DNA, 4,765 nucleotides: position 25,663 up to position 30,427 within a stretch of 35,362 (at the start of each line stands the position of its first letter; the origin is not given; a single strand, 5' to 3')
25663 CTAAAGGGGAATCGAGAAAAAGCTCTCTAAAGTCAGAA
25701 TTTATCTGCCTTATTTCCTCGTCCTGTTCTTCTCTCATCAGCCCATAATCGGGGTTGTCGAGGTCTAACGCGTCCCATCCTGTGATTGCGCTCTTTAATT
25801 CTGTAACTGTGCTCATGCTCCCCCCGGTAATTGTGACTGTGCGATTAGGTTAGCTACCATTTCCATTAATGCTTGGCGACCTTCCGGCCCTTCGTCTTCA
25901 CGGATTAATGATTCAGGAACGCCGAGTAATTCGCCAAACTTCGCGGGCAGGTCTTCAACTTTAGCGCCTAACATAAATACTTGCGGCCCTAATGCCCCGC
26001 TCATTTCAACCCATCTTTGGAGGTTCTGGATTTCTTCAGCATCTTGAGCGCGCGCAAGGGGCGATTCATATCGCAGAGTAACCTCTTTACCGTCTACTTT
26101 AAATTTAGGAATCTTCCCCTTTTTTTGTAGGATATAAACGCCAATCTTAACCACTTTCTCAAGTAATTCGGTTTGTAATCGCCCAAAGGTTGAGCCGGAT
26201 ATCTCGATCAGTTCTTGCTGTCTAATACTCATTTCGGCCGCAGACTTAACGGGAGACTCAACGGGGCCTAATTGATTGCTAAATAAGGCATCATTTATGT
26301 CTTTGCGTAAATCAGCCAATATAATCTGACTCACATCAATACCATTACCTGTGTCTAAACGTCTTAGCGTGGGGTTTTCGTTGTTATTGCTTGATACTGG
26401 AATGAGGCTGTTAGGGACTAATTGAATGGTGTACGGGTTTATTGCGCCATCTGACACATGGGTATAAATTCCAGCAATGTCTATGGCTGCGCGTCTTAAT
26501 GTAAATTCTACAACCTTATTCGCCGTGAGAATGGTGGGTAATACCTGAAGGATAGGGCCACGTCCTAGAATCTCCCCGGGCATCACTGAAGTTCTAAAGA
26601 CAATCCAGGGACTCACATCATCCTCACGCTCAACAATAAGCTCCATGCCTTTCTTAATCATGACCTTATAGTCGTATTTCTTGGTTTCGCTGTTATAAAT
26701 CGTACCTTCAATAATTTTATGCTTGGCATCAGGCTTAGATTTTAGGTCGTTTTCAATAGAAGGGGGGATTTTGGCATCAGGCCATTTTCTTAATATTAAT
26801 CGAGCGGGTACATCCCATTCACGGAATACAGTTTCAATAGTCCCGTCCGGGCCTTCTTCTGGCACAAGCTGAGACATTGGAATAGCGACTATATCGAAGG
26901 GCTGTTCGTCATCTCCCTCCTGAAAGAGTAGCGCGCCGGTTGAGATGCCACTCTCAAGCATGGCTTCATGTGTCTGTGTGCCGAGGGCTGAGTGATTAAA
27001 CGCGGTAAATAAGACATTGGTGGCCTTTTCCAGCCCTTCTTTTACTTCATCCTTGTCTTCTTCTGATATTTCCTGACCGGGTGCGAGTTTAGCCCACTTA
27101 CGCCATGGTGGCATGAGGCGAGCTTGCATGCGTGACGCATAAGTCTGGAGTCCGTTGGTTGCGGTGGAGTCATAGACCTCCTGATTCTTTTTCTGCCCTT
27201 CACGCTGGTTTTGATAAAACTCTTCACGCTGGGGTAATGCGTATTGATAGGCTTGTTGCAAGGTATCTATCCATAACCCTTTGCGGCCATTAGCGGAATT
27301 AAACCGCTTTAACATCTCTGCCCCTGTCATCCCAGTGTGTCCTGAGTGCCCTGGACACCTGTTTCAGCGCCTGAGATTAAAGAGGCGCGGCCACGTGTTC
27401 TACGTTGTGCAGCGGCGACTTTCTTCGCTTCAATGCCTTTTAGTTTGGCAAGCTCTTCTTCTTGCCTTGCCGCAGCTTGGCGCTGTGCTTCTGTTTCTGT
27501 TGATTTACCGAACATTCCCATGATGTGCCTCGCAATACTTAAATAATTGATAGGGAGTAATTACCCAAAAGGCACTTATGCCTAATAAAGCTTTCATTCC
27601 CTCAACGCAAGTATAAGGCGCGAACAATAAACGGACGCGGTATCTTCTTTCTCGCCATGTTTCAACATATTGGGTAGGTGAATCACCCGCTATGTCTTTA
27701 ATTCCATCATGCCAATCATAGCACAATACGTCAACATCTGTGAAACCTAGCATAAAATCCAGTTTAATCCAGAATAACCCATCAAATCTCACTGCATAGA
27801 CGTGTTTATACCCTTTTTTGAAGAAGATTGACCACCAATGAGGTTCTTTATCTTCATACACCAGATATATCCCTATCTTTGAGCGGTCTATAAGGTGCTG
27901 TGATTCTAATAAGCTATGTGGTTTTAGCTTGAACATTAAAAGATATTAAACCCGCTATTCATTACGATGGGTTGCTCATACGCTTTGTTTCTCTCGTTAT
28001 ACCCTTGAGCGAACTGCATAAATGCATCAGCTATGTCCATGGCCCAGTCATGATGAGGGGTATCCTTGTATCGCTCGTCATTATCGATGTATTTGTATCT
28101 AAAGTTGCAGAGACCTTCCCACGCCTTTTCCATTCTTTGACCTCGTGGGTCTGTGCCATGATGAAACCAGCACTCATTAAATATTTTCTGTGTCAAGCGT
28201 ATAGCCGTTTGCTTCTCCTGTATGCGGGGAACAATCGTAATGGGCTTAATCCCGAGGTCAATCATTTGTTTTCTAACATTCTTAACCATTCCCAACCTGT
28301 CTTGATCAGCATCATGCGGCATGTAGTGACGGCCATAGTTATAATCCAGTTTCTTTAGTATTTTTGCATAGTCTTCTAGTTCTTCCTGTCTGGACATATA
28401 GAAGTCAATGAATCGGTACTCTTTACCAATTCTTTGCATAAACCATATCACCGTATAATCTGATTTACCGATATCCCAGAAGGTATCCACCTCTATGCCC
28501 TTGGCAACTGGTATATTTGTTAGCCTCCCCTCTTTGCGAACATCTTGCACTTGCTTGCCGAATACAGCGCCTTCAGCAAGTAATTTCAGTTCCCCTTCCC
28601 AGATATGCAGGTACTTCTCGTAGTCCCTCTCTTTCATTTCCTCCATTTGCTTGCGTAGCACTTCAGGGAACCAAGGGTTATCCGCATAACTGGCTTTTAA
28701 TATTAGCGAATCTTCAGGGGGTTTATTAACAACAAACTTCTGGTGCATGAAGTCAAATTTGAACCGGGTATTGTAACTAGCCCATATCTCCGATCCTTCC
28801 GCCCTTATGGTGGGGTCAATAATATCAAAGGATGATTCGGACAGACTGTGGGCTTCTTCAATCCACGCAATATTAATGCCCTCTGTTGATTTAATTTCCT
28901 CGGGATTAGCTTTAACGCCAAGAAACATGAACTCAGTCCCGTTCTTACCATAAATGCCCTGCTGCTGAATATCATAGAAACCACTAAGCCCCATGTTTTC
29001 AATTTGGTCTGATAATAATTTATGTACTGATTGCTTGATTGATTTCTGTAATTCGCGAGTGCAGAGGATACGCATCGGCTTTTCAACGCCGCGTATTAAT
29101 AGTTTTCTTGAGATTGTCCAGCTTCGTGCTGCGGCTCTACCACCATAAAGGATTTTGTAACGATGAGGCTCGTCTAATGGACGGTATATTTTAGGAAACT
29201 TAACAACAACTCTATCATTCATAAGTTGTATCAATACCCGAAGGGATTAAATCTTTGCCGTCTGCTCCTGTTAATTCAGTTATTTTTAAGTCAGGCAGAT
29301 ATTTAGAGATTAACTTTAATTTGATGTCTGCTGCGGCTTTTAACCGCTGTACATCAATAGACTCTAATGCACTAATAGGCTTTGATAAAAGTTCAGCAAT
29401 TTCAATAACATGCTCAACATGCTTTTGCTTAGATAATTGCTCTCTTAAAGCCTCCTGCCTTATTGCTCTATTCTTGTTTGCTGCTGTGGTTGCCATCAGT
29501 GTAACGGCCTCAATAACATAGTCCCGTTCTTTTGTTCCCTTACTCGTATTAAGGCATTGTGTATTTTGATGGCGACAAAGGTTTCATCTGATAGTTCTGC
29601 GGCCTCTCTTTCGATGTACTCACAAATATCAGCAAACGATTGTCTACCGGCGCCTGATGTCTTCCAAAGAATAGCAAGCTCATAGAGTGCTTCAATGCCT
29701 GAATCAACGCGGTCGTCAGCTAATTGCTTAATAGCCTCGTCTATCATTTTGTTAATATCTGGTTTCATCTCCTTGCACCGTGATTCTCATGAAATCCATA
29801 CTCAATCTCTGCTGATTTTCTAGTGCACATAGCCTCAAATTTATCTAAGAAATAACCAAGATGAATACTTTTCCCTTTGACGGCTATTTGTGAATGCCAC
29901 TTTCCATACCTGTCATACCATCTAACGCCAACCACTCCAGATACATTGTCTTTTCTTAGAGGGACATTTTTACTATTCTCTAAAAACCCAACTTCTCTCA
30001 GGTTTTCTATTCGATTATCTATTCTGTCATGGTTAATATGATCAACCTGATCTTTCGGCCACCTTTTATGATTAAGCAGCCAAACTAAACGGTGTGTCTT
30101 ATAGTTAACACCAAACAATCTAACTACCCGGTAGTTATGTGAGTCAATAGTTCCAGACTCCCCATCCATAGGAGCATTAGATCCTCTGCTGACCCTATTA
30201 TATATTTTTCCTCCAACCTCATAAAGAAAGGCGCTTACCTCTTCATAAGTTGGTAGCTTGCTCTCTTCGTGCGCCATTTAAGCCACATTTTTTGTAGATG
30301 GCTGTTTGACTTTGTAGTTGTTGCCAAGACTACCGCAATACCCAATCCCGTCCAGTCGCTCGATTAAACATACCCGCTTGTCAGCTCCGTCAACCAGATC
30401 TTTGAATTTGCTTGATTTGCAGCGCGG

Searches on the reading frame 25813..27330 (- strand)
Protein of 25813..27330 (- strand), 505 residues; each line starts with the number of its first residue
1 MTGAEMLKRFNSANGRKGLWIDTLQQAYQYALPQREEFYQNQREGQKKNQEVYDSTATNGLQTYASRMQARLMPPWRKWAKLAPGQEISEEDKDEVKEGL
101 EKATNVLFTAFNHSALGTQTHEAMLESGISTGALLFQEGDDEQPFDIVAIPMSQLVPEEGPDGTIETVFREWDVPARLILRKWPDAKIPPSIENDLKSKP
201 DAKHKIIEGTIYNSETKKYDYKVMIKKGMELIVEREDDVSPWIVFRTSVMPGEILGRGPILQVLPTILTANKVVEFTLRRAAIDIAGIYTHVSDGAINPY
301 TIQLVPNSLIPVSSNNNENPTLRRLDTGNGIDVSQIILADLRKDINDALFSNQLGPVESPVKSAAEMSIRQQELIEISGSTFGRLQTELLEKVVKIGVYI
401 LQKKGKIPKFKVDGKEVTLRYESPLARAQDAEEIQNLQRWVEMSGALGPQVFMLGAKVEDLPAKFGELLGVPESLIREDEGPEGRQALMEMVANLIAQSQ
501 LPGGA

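Call 58: search_protein_families(library=phrogs, max_evalue=0.001, proteins=[window:25813-27330:-])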
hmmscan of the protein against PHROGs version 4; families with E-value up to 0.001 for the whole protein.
window:25813-27330:- (505 aa): 4 families
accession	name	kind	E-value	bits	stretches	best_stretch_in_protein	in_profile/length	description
phrog_332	-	connector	4.2e-84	283.9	1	5-487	13-516/560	head-tail adaptor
phrog_21528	-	unknown function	1.2e-25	91.4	1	7-215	7-218/224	-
phrog_21643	-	unknown function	1.2e-24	87.8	1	268-480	2-216/268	-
phrog_449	-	connector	1.8e-16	60.7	1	8-473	10-471/520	head-tail adaptor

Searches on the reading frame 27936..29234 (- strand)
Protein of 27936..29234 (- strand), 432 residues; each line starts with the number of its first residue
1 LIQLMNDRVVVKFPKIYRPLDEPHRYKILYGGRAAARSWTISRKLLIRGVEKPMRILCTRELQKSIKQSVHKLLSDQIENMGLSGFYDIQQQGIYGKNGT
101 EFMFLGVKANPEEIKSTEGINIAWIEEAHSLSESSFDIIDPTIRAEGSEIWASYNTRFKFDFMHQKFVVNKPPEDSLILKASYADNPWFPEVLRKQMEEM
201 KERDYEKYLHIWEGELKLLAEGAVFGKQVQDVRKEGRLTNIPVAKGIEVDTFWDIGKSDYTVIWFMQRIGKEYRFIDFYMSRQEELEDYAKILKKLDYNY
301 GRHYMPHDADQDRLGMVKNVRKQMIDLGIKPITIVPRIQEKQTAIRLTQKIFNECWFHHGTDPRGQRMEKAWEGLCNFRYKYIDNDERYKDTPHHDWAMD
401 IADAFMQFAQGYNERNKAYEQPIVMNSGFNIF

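Call 24: find_related_loci(query=window:27936-29234:-, collection=viral_contigs, flank=10000)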
Query window:27936-29234:- (432 aa) in viral_contigs; peptide patterns used: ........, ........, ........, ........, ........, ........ (x = any residue, [..] = any of these).
16 stretches matched a pattern; 14 encode a relative of the query (tblastn E <= 1e-3); 14 distinct loci.
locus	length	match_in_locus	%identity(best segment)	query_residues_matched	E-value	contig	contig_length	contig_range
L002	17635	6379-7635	76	13-432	0e+0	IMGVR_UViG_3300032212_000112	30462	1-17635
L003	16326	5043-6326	71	5-432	0e+0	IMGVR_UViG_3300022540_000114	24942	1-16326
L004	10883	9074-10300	55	3-417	3e-163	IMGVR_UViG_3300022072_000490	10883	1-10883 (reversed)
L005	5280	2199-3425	55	3-417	8e-166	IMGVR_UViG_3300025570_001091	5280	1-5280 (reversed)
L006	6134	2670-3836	38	11-405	4e-83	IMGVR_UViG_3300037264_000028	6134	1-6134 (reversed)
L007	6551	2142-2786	40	12-225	3e-43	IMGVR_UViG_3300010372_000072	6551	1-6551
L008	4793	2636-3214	42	37-228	3e-42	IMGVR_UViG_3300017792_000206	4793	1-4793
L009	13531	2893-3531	36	15-225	4e-39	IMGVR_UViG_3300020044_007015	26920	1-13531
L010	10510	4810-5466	37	1-214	4e-36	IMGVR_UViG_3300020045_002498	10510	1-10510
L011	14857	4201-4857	35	1-214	4e-34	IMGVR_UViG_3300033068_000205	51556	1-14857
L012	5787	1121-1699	37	24-214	2e-33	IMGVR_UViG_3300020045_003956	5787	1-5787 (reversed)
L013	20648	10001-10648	35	5-214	1e-31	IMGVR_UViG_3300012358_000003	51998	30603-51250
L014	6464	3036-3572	36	49-225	3e-26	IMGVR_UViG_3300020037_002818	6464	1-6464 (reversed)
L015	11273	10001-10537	36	49-225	3e-26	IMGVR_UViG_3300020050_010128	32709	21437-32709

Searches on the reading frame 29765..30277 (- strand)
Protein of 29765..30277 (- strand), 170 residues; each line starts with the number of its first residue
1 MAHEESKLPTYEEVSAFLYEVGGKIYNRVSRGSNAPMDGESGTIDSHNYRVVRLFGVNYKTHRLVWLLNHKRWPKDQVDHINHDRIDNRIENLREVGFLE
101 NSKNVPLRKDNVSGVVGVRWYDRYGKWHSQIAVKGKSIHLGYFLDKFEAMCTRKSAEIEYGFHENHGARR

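Call 58: search_protein_families(library=phrogs, max_evalue=0.001, proteins=[window:29765-30277:-])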
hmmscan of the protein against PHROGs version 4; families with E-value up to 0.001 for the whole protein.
window:29765-30277:- (170 aa): 10 families
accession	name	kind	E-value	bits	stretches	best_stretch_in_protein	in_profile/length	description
phrog_99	-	DNA, RNA and nucleotide metabolism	9.7e-52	177.9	1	6-168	106-268/383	HNH endonuclease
phrog_4578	-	DNA, RNA and nucleotide metabolism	1.7e-27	96.9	1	60-168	13-122/130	HNH endonuclease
phrog_3593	-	DNA, RNA and nucleotide metabolism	5.6e-16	59.8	1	42-163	76-199/210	HNH endonuclease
phrog_13470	-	DNA, RNA and nucleotide metabolism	4e-11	44.3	1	83-160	68-142/152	HNH endonuclease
phrog_374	-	DNA, RNA and nucleotide metabolism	4.8e-09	36.5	1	77-160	325-406/617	HNH endonuclease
phrog_959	-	DNA, RNA and nucleotide metabolism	1.5e-08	35.5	1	41-114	36-112/138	HNH endonuclease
phrog_59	-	DNA, RNA and nucleotide metabolism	1.9e-08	35.1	1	45-103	172-233/423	HNH endonuclease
phrog_953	-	DNA, RNA and nucleotide metabolism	2.1e-06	28.3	1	111-160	311-361/420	HNH endonuclease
phrog_24751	-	DNA, RNA and nucleotide metabolism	5.1e-06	27.6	1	120-160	16-56/65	HNH endonuclease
phrog_36769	-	unknown function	0.00021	21.8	1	57-126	241-308/367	-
